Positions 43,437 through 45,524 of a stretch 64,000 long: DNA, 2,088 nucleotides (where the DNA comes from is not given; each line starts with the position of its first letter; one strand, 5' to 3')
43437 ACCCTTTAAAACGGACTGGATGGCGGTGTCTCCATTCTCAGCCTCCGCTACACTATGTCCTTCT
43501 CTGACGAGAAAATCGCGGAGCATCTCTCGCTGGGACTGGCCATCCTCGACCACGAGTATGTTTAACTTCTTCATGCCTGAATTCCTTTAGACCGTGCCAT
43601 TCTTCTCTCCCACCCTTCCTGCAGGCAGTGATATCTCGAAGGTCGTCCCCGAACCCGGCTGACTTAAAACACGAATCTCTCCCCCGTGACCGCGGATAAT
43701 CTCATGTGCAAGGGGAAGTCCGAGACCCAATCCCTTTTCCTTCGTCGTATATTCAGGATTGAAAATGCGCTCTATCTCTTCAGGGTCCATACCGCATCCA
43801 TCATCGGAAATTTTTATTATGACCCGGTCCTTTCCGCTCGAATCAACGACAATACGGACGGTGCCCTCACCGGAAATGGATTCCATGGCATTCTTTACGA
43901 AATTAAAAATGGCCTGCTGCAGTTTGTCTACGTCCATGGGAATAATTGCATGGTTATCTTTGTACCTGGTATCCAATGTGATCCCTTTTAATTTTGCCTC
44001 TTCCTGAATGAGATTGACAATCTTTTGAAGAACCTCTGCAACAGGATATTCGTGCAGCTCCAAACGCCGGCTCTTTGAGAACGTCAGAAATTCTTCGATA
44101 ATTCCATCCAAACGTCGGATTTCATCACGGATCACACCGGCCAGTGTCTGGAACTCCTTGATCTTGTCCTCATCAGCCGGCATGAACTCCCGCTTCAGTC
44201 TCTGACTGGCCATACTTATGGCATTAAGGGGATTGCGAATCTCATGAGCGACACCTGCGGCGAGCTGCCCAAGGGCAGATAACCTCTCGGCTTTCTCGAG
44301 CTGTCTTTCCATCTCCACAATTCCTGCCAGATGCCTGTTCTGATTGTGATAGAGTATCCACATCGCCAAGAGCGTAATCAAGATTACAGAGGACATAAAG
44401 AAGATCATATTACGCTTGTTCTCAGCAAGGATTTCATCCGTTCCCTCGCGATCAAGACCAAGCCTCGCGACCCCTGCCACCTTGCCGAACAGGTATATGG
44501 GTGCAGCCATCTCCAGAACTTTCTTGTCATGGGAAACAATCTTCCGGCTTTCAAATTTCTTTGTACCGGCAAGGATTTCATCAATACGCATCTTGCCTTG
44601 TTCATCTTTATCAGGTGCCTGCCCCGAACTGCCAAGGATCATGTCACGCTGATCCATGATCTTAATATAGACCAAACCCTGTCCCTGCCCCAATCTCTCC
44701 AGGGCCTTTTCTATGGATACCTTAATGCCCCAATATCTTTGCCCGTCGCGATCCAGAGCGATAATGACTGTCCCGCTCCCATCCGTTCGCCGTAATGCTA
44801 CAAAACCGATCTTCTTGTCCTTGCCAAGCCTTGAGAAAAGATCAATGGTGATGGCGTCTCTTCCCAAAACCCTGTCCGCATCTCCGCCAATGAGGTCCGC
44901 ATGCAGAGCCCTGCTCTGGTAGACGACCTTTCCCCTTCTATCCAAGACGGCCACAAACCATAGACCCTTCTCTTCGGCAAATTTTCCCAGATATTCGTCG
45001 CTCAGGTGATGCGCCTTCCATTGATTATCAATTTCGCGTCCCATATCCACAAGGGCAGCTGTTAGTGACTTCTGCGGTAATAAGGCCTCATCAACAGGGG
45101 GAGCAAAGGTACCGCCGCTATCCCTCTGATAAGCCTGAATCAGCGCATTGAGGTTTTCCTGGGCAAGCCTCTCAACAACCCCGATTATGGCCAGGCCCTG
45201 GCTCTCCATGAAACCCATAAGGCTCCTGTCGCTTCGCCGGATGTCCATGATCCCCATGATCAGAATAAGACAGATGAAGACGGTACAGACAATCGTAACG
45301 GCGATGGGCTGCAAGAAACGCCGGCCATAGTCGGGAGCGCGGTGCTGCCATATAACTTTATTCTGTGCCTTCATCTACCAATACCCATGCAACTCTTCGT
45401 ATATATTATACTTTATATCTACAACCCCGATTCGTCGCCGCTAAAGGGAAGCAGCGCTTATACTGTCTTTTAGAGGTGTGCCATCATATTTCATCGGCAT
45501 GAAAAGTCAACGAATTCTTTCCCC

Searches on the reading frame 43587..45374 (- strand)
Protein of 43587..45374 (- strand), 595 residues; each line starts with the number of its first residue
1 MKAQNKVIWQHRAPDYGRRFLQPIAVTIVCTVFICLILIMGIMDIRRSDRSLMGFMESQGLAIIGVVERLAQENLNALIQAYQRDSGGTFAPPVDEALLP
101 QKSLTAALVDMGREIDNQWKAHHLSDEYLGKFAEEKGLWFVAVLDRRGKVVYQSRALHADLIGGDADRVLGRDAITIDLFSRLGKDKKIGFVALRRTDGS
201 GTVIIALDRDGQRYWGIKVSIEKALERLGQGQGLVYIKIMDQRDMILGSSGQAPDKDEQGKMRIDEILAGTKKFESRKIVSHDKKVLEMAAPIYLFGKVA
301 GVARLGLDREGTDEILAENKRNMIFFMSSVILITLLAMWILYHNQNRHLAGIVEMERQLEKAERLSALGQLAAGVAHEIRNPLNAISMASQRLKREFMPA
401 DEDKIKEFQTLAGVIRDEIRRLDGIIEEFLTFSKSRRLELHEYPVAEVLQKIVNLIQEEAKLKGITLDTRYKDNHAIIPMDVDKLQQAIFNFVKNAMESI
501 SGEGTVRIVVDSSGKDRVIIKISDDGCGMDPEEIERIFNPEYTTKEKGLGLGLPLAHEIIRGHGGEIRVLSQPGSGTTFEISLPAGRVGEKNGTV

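Call 6: search_protein_families(library=pfam, proteins=[window:43587-45374:-])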
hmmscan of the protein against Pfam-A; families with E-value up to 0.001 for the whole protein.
window:43587-45374:- (595 aa): 4 families
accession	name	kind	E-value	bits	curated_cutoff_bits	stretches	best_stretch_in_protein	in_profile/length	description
PF02518.31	HATPase_c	-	1.4e-26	93.5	26.4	1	481-585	2-109/111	Histidine kinase-, DNA gyrase B-, and HSP90-like ATPase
PF00512.31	HisKA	-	2.3e-15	56.8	26.9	1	368-435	2-63/66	His Kinase A (phospho-acceptor) domain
PF17203.10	sCache_3_2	-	1.5e-07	32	28.4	1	216-318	39-137/140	Single cache domain 3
PF13589.12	HATPase_c_3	-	5.1e-05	23.8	25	1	485-546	3-62/137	Histidine kinase-, DNA gyrase B-, and HSP90-like ATPase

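Call 8: find_encoding_contigs(protein=window:43587-45374:-, flank=3000, max_places=6)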
Protein window:43587-45374:- (595 aa): 4 contigs read that carry it; 2 places shown.
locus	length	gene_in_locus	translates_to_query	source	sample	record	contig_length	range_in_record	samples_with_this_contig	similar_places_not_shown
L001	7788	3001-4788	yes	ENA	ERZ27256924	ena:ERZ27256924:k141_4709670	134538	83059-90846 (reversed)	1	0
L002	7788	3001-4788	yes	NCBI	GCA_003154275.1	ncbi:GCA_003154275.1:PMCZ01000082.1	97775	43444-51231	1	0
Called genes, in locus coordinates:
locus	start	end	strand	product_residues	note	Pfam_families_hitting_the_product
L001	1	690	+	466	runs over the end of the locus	PF00291:PALP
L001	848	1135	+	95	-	-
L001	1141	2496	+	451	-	PF05496:RuvB_N, PF20720:nSTAND3 (faint), PF00004:AAA, PF07728:AAA_5 (faint), PF13173:AAA_14 (weak), PF16193:AAA_assoc_2, PF12002:MgsA_C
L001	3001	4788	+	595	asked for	PF17203:sCache_3_2 (faint), PF00512:HisKA, PF02518:HATPase_c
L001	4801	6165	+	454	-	PF00072:Response_reg, PF00158:Sigma54_activat, PF14532:Sigma54_activ_2, PF07728:AAA_5, PF25601:AAA_lid_14, PF02954:HTH_8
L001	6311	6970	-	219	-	PF00378:ECH_1, PF16113:ECH_2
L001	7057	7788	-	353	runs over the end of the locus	PF13428:TPR_14 (faint), PF13371:TPR_9, PF13414:TPR_11 (weak), PF13432:TPR_16 (weak), PF00515:TPR_1, PF07719:TPR_2, PF13181:TPR_8 (weak), PF13414:TPR_11 (weak), +1 more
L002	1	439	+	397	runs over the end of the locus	-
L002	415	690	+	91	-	-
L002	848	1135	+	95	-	-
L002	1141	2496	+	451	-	PF05496:RuvB_N, PF20720:nSTAND3 (faint), PF00004:AAA, PF07728:AAA_5 (faint), PF13173:AAA_14 (weak), PF16193:AAA_assoc_2, PF12002:MgsA_C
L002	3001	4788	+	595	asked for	PF17203:sCache_3_2 (faint), PF00512:HisKA, PF02518:HATPase_c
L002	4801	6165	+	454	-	PF00072:Response_reg, PF00158:Sigma54_activat, PF14532:Sigma54_activ_2, PF07728:AAA_5, PF25601:AAA_lid_14, PF02954:HTH_8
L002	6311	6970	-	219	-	PF00378:ECH_1, PF16113:ECH_2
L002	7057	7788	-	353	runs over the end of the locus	PF13428:TPR_14 (faint), PF13371:TPR_9, PF13414:TPR_11 (weak), PF13432:TPR_16 (weak), PF00515:TPR_1, PF07719:TPR_2, PF13181:TPR_8 (weak), PF13414:TPR_11 (weak), +1 more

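Call 9: find_homologous_proteins(query=window:43587-45374:-, max_evalue=1e-30)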
Query window:43587-45374:- (595 aa): 2826 proteins with E <= 1e-30 among 8000 candidates; the best 120 are listed.
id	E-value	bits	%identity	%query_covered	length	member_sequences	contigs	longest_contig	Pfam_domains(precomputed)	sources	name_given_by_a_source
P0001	0.0e+0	1276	97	100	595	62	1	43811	PF02518.32,PF00512.32,PF17203.11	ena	-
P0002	0.0e+0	1264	95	100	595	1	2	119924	PF02518.32,PF00512.32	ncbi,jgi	ncbi:MAG: ATP-binding protein [Syntrophales bacterium]|jgi:signal transduction histidine kinase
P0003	0.0e+0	1264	96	100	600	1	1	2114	PF02518.32,PF00512.32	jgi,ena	-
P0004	0.0e+0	1216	93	100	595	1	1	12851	PF02518.32,PF00512.32,PF13589.13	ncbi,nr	ncbi:MAG: hypothetical protein D4R93_06110 [Deltaproteobacteria bacterium]|nr:MAG: hypothetical prot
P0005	0.0e+0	1215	93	100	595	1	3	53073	PF02518.32,PF00512.32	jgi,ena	-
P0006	0.0e+0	1215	92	100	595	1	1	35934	PF02518.32,PF00512.32,PF17203.11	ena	-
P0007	0.0e+0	1213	93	100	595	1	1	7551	PF02518.32,PF00512.32,PF13589.13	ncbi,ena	-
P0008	0.0e+0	1212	93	100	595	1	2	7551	PF02518.32,PF00512.32,PF13589.13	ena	-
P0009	0.0e+0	1212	93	100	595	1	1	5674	PF02518.32,PF00512.32,PF13589.13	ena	-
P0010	0.0e+0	1211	93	100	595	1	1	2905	PF02518.32,PF00512.32,PF13589.13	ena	-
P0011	0.0e+0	1211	93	100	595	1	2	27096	PF02518.32,PF00512.32,PF13589.13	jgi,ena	-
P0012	0.0e+0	1210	91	100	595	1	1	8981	PF02518.32,PF00512.32,PF17203.11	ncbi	-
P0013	0.0e+0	1208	93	100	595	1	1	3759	PF02518.32,PF00512.32,PF13589.13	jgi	-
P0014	0.0e+0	1208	93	100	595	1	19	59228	PF02518.32,PF00512.32,PF13589.13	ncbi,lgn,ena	-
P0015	0.0e+0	1207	93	100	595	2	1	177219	PF02518.32,PF00512.32,PF13589.13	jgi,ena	-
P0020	0.0e+0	1164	88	100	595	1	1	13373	PF02518.32,PF00512.32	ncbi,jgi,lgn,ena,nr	ncbi:MAG TPA: ATP-binding protein [Syntrophales bacterium]|nr:ATP-binding protein [Syntrophales bact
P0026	0.0e+0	1044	80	100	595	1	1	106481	PF02518.32,PF00512.32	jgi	jgi:signal transduction histidine kinase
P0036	0.0e+0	1034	79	100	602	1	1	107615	PF02518.32,PF00512.32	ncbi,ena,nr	ncbi:MAG TPA: ATP-binding protein [Syntrophales bacterium]|nr:ATP-binding protein [Syntrophales bact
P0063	4.4e-290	981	75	99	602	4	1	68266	PF02518.32,PF00512.32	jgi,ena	-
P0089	1.5e-239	814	62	98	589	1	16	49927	PF02518.32,PF00512.32,PF17203.11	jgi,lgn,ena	-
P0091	1.6e-239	814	62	98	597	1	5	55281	PF02518.32,PF00512.32,PF17203.11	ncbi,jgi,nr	ncbi:MAG: hypothetical protein AUK24_06275 [Syntrophaceae bacterium CG2_30_49_12]|nr:MAG: hypothetic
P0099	4.5e-239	813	63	99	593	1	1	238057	PF02518.32,PF00512.32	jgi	-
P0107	4.2e-238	810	63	100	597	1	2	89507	PF02518.32,PF00512.32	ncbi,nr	ncbi:MAG: Adaptive-response sensory-kinase SasA [Syntrophus sp. SKADARSKE-3]|nr:Adaptive-response se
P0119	2.4e-236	804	63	100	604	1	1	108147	PF02518.32,PF00512.32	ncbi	-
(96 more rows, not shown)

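Call 11: find_related_loci(query=A1, collection=genome_contigs, flank=3500)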
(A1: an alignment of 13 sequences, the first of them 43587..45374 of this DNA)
Query A1 (595 aa) in genome_contigs; peptide patterns used: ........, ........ (x = any residue, [..] = any of these).
600 stretches matched a pattern (row limit reached: there are more); 592 encode a relative of the query (tblastn E <= 1e-3); the best 80 are kept; 80 distinct loci.
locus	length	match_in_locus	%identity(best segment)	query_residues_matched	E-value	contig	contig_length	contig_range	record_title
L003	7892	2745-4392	97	1-595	0e+0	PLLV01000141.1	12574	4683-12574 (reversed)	MAG: Syntrophaceae bacterium isolate fen_1168 73.20120800_E3S.49_contig_85261, whole genome shotgun sequence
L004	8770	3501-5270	65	1-591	0e+0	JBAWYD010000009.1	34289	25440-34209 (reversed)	MAG: Deltaproteobacteria bacterium isolate ELA080 MAG080_9, whole genome shotgun sequence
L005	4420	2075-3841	60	1-592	0e+0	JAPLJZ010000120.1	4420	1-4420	MAG: Deltaproteobacteria bacterium isolate LacPavin_0419_WC70S_MAG_52_23 LacPavin_0419_WC70S_scaffold_977120, whole geno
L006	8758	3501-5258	60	5-587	0e+0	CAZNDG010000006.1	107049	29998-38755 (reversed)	MAG TPA_asm: uncultured Syntrophus sp. isolate binchicken_co27_459 genome assembly, contig: NODE_264_length_107049_cov_1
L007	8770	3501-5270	55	1-591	0e+0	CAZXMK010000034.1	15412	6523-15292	MAG TPA_asm: uncultured Syntrophaceae bacterium isolate SRP278314_co2_182 genome assembly, contig: NODE_5115_length_1541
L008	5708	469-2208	53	12-591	0e+0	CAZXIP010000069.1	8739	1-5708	MAG TPA_asm: uncultured Smithella sp. isolate SRP192927_co7_691 genome assembly, contig: NODE_17227_length_8739_cov_14.5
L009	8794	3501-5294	47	1-593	2e-168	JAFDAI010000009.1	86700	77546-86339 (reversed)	MAG: Deltaproteobacteria bacterium isolate AB_1215_Bin_93 AB_1215_Bin_93_scaffold_226, whole genome shotgun sequence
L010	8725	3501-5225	58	12-587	0e+0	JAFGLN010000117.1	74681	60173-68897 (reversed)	MAG: Deltaproteobacteria bacterium isolate Zod_Metabat.402 k87_13566364, whole genome shotgun sequence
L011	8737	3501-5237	53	16-594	0e+0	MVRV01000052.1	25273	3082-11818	MAG: Smithella sp. PtaU1.Bin162 A4E71_contig000052, whole genome shotgun sequence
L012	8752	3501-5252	50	8-593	2e-170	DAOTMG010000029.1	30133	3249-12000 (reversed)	MAG TPA_asm: Syntrophales bacterium isolate AMR_MDS_2927 NODE_1809_length_30133_cov_8.677339, whole genome shotgun seque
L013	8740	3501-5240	52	12-591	0e+0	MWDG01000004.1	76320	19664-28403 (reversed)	MAG: Deltaproteobacteria bacterium ADurb.Bin151 BWX99_contig000004, whole genome shotgun sequence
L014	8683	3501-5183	38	20-587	7e-123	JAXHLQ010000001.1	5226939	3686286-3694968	MAG: Deltaproteobacteria bacterium isolate Salar_de_Ascotan_soil_MAG_ASO27 contig_800_polypolish, whole genome shotgun s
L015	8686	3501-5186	40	17-583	6e-122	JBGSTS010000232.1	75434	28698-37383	MAG: Desulfobacterales bacterium isolate JTS-AC413 k141_4370665, whole genome shotgun sequence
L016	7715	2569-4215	38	17-584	2e-117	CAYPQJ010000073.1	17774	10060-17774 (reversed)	MAG TPA_asm: uncultured Desulfobacteraceae bacterium isolate binchicken_co51_216 genome assembly, contig: NODE_880_lengt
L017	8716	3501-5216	37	14-584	7e-114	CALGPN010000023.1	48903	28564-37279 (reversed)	MAG: uncultured Desulfosoma sp. isolate N1_Bin_METABAT__187_1 genome assembly, contig: c_000002690081, whole genome shot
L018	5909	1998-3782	34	1-584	4e-108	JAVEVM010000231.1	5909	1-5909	MAG: Desulforhabdus sp. isolate BF4_121 NODE_47788_length_5909_cov_2.840540_Biofilm4, whole genome shotgun sequence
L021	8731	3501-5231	35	9-584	3e-106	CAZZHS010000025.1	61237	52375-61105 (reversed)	MAG TPA_asm: uncultured Syntrophobacteraceae bacterium isolate binchicken_co168_8 genome assembly, contig: NODE_747_leng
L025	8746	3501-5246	33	1-587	5e-78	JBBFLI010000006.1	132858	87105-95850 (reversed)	MAG: Desulfobacterales bacterium isolate Uz-U4-21 NODE_6_length_132858_cov_8.249689, whole genome shotgun sequence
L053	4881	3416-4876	27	12-493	6e-47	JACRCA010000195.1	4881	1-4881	MAG: Deltaproteobacteria bacterium isolate NC_groundwater_1634_Pr3_B-0.1um_51_9 SR-2_scaffold_141_1723709, whole genome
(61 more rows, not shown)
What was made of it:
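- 43587..45374 (-): Sensor histidine kinase, 595 aa. It has an N-terminal transmembrane segment, an extracytoplasmic sCache-like domain, HisKA and HATPase_c. Orthologues are in calls 9 and 11.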

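Call 18: find_encoding_contigs(protein=P0020, flank=1500, max_places=1)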
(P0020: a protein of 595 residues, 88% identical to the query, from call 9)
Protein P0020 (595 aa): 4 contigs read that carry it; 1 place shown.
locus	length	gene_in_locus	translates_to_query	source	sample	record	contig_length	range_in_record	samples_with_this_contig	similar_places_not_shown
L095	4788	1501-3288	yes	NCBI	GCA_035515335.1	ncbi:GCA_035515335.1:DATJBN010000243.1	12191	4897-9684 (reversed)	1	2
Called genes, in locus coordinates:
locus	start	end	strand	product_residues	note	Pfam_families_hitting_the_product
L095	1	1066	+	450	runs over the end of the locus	PF05496:RuvB_N, PF20720:nSTAND3 (faint), PF00004:AAA, PF07728:AAA_5 (faint), PF16193:AAA_assoc_2, PF12002:MgsA_C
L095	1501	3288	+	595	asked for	PF00512:HisKA, PF02518:HATPase_c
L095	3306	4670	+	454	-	PF00072:Response_reg, PF00158:Sigma54_activat, PF14532:Sigma54_activ_2, PF07728:AAA_5, PF25601:AAA_lid_14, PF02954:HTH_8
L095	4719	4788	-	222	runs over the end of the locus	PF00378:ECH_1, PF16113:ECH_2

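Call 19: find_encoding_contigs(protein=P0026, flank=1500, max_places=1)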
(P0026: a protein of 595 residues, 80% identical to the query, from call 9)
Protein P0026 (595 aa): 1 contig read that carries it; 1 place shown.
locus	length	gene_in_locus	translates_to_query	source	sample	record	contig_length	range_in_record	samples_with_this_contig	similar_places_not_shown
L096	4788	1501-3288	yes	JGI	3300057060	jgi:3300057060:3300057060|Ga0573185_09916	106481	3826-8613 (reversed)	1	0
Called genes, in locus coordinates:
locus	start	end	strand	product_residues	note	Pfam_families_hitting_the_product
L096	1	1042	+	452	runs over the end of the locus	PF05496:RuvB_N, PF00004:AAA, PF16193:AAA_assoc_2, PF12002:MgsA_C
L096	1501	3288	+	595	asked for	PF00512:HisKA, PF02518:HATPase_c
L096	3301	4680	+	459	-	PF00072:Response_reg, PF00158:Sigma54_activat, PF14532:Sigma54_activ_2, PF07728:AAA_5 (weak), PF25601:AAA_lid_14, PF02954:HTH_8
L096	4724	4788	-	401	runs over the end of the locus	PF01041:DegT_DnrJ_EryC1, PF00266:Aminotran_5 (weak), PF01053:Cys_Met_Meta_PP, PF00155:Aminotran_1_2, PF01212:Beta_elim_lyase (weak)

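Call 20: find_encoding_contigs(protein=P0036, flank=1500, max_places=1)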
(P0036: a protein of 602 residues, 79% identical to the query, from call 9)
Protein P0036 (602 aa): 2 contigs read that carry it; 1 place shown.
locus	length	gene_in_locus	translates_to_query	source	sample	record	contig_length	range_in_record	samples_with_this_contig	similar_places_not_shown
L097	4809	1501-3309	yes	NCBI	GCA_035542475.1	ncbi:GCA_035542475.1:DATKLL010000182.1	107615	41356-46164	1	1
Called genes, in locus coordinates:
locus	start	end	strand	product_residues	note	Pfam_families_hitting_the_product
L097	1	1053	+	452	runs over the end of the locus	PF05496:RuvB_N, PF20720:nSTAND3 (faint), PF00004:AAA, PF13173:AAA_14 (faint), PF16193:AAA_assoc_2, PF12002:MgsA_C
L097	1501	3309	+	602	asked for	PF00512:HisKA, PF02518:HATPase_c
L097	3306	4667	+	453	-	PF00072:Response_reg, PF00158:Sigma54_activat, PF14532:Sigma54_activ_2, PF07728:AAA_5, PF25601:AAA_lid_14, PF02954:HTH_8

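Call 21: find_encoding_contigs(protein=P0063, flank=1500, max_places=1)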
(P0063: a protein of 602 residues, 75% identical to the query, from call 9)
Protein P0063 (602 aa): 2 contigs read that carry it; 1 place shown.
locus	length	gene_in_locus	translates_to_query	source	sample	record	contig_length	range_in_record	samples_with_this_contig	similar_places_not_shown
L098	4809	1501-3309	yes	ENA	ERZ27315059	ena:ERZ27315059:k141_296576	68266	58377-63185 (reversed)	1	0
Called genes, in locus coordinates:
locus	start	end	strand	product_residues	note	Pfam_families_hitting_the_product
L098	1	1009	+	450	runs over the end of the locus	PF05496:RuvB_N, PF00004:AAA, PF07728:AAA_5 (faint), PF13173:AAA_14 (weak), PF16193:AAA_assoc_2, PF12002:MgsA_C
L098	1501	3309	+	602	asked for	PF00512:HisKA, PF02518:HATPase_c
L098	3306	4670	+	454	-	PF00072:Response_reg, PF00158:Sigma54_activat, PF14532:Sigma54_activ_2, PF07728:AAA_5, PF25601:AAA_lid_14, PF02954:HTH_8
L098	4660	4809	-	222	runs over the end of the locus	PF00378:ECH_1, PF16113:ECH_2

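Call 22: find_encoding_contigs(protein=P0107, flank=1500, max_places=1)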
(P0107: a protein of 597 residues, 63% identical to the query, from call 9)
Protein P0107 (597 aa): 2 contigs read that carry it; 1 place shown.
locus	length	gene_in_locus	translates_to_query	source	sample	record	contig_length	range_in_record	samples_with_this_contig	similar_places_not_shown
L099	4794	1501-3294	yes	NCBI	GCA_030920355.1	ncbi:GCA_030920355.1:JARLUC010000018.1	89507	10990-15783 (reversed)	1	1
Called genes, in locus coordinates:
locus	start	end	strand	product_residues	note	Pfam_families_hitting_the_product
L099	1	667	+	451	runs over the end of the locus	PF05496:RuvB_N, PF00004:AAA, PF16193:AAA_assoc_2, PF12002:MgsA_C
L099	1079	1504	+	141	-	PF13801:Metal_resist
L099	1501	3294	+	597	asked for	PF00512:HisKA, PF02518:HATPase_c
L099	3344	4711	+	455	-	PF00072:Response_reg, PF00158:Sigma54_activat, PF14532:Sigma54_activ_2, PF07728:AAA_5, PF25601:AAA_lid_14, PF02954:HTH_8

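Call 23: find_encoding_contigs(protein=P0089, flank=1500, max_places=1)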
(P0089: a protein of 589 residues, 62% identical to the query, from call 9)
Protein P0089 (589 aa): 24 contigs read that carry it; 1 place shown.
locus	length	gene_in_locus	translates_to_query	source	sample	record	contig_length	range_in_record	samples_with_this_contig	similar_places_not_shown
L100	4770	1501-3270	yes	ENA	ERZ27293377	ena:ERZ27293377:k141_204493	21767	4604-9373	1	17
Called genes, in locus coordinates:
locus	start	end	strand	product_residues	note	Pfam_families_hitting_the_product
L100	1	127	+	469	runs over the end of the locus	PF08545:ACP_syn_III (faint), PF08541:ACP_syn_III_C, PF01796:OB_ChsH2_C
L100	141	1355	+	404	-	PF00108:Thiolase_N, PF02803:Thiolase_C, PF22691:Thiolase_C_1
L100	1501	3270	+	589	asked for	PF17203:sCache_3_2 (faint), PF00512:HisKA, PF02518:HATPase_c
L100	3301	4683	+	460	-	PF00072:Response_reg, PF00158:Sigma54_activat, PF14532:Sigma54_activ_2, PF07728:AAA_5, PF25601:AAA_lid_14, PF02954:HTH_8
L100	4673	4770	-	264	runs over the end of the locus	PF01975:SurE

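Call 24: find_encoding_contigs(protein=P0091, flank=1500, max_places=1)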
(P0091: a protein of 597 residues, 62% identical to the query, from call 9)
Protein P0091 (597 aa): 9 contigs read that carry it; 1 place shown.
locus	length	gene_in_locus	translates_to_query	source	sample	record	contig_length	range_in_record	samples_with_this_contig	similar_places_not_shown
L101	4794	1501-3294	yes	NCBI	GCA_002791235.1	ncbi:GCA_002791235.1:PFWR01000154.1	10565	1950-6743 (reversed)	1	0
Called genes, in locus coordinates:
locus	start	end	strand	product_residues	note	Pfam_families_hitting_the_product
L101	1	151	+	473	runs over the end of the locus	PF08545:ACP_syn_III (faint), PF08541:ACP_syn_III_C, PF01796:OB_ChsH2_C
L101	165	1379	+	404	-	PF00108:Thiolase_N, PF02803:Thiolase_C, PF22691:Thiolase_C_1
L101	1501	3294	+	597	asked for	PF17203:sCache_3_2 (faint), PF00512:HisKA, PF02518:HATPase_c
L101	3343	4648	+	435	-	PF00072:Response_reg, PF00158:Sigma54_activat, PF14532:Sigma54_activ_2, PF07728:AAA_5, PF25601:AAA_lid_14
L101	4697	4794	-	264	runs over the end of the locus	PF01975:SurE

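Call 25: find_encoding_contigs(protein=P0099, flank=1500, max_places=1)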
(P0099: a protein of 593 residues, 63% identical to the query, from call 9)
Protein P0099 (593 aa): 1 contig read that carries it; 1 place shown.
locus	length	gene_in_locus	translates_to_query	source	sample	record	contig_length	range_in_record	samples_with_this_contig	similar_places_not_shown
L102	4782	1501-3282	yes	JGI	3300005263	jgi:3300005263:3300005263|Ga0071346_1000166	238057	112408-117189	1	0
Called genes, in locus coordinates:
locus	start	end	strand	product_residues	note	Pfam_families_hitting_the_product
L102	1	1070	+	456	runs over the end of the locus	PF05496:RuvB_N, PF00004:AAA, PF16193:AAA_assoc_2, PF12002:MgsA_C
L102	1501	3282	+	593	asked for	PF00512:HisKA, PF02518:HATPase_c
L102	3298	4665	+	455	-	PF00072:Response_reg, PF00158:Sigma54_activat, PF14532:Sigma54_activ_2, PF07728:AAA_5, PF25601:AAA_lid_14, PF02954:HTH_8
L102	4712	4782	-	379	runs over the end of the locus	PF00990:GGDEF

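Call 26: find_encoding_contigs(protein=P0119, flank=1500, max_places=1)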
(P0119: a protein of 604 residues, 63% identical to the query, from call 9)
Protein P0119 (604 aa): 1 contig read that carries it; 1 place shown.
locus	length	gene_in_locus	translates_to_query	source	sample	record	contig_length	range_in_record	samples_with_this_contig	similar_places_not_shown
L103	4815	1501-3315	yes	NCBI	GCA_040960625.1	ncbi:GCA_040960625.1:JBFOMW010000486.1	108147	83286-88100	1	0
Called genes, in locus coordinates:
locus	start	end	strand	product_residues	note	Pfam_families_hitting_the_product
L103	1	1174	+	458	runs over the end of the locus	PF05496:RuvB_N, PF20720:nSTAND3 (faint), PF00004:AAA, PF16193:AAA_assoc_2, PF12002:MgsA_C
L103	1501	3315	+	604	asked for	PF00512:HisKA, PF02518:HATPase_c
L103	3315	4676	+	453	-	PF00072:Response_reg, PF00158:Sigma54_activat, PF14532:Sigma54_activ_2, PF07728:AAA_5, PF25601:AAA_lid_14, PF02954:HTH_8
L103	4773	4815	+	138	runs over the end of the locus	PF27225:AF_1859_N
